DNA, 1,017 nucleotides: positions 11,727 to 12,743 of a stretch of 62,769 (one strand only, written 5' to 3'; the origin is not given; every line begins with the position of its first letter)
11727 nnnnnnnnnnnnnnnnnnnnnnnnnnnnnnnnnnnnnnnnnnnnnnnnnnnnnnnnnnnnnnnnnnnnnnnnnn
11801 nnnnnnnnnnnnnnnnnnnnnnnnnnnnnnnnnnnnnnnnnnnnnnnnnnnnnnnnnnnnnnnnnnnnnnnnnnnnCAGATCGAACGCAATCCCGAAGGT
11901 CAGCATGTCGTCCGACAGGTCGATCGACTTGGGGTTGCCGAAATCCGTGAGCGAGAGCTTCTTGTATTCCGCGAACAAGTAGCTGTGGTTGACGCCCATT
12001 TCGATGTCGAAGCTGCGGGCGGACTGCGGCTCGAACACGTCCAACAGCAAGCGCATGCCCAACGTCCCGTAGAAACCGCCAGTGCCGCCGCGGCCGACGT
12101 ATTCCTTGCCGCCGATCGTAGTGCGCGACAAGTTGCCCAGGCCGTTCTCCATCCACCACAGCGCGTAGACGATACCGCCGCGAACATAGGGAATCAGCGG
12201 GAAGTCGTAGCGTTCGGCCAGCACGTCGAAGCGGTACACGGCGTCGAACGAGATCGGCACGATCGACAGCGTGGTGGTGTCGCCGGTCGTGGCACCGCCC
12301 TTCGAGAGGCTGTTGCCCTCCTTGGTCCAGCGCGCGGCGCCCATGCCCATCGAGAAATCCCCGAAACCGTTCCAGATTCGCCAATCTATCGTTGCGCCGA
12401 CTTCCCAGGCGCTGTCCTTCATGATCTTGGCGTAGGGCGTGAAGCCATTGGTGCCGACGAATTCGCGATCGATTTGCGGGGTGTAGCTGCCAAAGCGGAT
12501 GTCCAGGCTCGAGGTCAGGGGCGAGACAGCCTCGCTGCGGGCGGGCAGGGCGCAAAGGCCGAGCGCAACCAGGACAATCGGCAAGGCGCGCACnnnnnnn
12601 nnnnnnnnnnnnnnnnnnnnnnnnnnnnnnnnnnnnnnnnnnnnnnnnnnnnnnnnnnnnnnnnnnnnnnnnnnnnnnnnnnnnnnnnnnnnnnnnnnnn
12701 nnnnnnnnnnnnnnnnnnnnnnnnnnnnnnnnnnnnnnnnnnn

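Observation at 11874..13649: In-frame polyprotein: surface protein + internal MYXO-CTERM sorting signal + second signal peptide + OM beta-barrel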

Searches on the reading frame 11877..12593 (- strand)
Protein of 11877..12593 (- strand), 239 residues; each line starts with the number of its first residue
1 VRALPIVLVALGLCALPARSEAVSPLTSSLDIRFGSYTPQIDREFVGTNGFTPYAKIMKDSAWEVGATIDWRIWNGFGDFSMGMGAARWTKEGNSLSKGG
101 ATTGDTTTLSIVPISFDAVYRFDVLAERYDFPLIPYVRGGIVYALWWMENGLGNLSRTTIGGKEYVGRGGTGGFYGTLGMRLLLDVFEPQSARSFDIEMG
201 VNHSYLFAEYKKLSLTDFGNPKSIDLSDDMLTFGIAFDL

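Call 20: search_protein_representatives(protein=window:11877-12593:-)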
Query: 239 residues. Proteins with E-value up to 0.001 (for the whole library): 1214; up to 1e-10: 727; up to 1e-30: 97. The best 150 are listed.
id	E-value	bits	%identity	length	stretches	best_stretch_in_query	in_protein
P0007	3.3e-99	347.8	65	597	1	2-239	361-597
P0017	9.6e-89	313.5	60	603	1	4-239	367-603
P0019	5.8e-86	304.4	60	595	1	4-239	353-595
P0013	4.4e-79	281.9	57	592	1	2-239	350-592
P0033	6.1e-78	278.1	57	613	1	8-239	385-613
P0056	1.7e-72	260.3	50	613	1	6-239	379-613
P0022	5.4e-72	258.6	52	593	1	15-239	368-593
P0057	1.4e-70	254.1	49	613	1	4-239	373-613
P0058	8.4e-70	251.5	60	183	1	58-239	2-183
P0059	9.8e-69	248.0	49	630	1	11-239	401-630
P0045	6.3e-66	238.8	51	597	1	19-239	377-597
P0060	1.2e-60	221.5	47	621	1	2-239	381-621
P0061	6.8e-59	215.7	48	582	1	17-239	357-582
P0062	6.1e-53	196.2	47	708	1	23-239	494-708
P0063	1.4e-45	172.2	38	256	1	11-238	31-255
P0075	6.9e-40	153.5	41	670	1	24-239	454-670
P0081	4.5e-38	147.5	39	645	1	7-238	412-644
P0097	3.3e-35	138.2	41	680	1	7-236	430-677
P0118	3.3e-33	131.6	36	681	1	24-238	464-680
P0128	5.7e-32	127.6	34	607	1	9-238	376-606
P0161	7.3e-30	120.7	40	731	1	24-238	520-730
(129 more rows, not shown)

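Call 40: search_protein_families(library=ncbifam, proteins=[P0081, P0097, P0128, P0075, P0062, P0161, P0118], max_evalue=0.001)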
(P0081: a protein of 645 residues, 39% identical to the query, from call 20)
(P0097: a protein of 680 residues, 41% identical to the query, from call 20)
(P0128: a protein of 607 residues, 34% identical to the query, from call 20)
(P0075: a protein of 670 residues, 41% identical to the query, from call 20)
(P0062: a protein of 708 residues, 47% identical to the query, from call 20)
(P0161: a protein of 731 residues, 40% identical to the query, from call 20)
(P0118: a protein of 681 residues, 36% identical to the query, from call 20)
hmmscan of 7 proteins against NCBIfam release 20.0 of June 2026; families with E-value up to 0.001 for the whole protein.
P0081 (645 aa): 4 families
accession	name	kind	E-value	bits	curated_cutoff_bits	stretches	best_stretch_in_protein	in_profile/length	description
NF040596.1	MXAN_2562_fam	subfamily_domain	4.8e-64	215.8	100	1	434-645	2-208/208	MXAN_2562 family outer membrane beta-barrel protein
NF041770.1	CFI_box_CTERM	domain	2.9e-27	94.3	40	1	303-371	1-69/69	CFI-box-CTERM domain-containing protein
NF045522.1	MXAN_2561_fam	equivalog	2.8e-20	73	150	1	1-307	1-283/304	MXAN_2561 family MXYO-CTERM-anchored protein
NF053801.1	OM_Bd0486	exception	3e-12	46.4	370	1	438-619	163-333/356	Bd0486 family outer membrane beta-barrel protein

P0097 (680 aa): 4 families
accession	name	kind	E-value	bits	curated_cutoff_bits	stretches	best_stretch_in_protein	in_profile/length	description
NF040596.1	MXAN_2562_fam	subfamily_domain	7.6e-62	208.7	100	1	453-680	1-208/208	MXAN_2562 family outer membrane beta-barrel protein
NF041770.1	CFI_box_CTERM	domain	3.6e-26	90.8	40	1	323-390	1-68/69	CFI-box-CTERM domain-containing protein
NF045522.1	MXAN_2561_fam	equivalog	2.7e-21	76.4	150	1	179-317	145-277/304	MXAN_2561 family MXYO-CTERM-anchored protein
NF053801.1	OM_Bd0486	exception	8.5e-11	41.6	370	1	476-678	179-354/356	Bd0486 family outer membrane beta-barrel protein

P0128 (607 aa): 4 families
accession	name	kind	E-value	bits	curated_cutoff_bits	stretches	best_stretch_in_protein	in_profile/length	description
NF040596.1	MXAN_2562_fam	subfamily_domain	2.3e-65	220.2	100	1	394-607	1-208/208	MXAN_2562 family outer membrane beta-barrel protein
NF041770.1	CFI_box_CTERM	domain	2.1e-26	91.5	40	1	265-333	1-69/69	CFI-box-CTERM domain-containing protein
NF045522.1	MXAN_2561_fam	equivalog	7.6e-18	65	150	1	22-265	48-279/304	MXAN_2561 family MXYO-CTERM-anchored protein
NF053801.1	OM_Bd0486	exception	1.1e-09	37.9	370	1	413-580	174-333/356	Bd0486 family outer membrane beta-barrel protein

P0075 (670 aa): 4 families
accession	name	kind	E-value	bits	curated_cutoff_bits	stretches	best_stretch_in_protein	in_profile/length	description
NF040596.1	MXAN_2562_fam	subfamily_domain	9.4e-66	221.4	100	1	457-669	1-207/208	MXAN_2562 family outer membrane beta-barrel protein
NF041770.1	CFI_box_CTERM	domain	7.3e-24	83.4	40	1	292-360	1-69/69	CFI-box-CTERM domain-containing protein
NF045522.1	MXAN_2561_fam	equivalog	9e-10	38.5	150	1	154-294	149-281/304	MXAN_2561 family MXYO-CTERM-anchored protein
NF053801.1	OM_Bd0486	exception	3.4e-06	26.5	370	1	468-567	170-272/356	Bd0486 family outer membrane beta-barrel protein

P0062 (708 aa): 4 families
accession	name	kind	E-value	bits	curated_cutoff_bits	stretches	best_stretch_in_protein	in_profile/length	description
NF040596.1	MXAN_2562_fam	subfamily_domain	1.4e-59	201.3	100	1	500-708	3-208/208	MXAN_2562 family outer membrane beta-barrel protein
NF041770.1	CFI_box_CTERM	domain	7.9e-23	80.1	40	1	331-399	1-69/69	CFI-box-CTERM domain-containing protein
NF045522.1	MXAN_2561_fam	equivalog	5.2e-18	65.6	150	1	195-336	148-284/304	MXAN_2561 family MXYO-CTERM-anchored protein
NF053801.1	OM_Bd0486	exception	5.8e-08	32.3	370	1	502-684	162-336/356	Bd0486 family outer membrane beta-barrel protein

P0161 (731 aa): 3 families
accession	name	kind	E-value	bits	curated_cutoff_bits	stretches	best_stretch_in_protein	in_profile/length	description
NF040596.1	MXAN_2562_fam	subfamily_domain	1.2e-71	240.6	100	1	523-731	1-208/208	MXAN_2562 family outer membrane beta-barrel protein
NF041770.1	CFI_box_CTERM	domain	5.1e-21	74.3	40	1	364-432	1-69/69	CFI-box-CTERM domain-containing protein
NF045522.1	MXAN_2561_fam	equivalog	3.3e-18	66.2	150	2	303-369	218-284/304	MXAN_2561 family MXYO-CTERM-anchored protein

P0118 (681 aa): 3 families
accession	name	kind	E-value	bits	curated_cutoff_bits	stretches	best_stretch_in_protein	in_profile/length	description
NF040596.1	MXAN_2562_fam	subfamily_domain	3.4e-72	242.5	100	1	468-681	2-208/208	MXAN_2562 family outer membrane beta-barrel protein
NF045522.1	MXAN_2561_fam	equivalog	3.5e-19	69.4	150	1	129-415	83-303/304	MXAN_2561 family MXYO-CTERM-anchored protein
NF053801.1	OM_Bd0486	exception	4.1e-05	22.9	370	1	487-651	175-330/356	Bd0486 family outer membrane beta-barrel protein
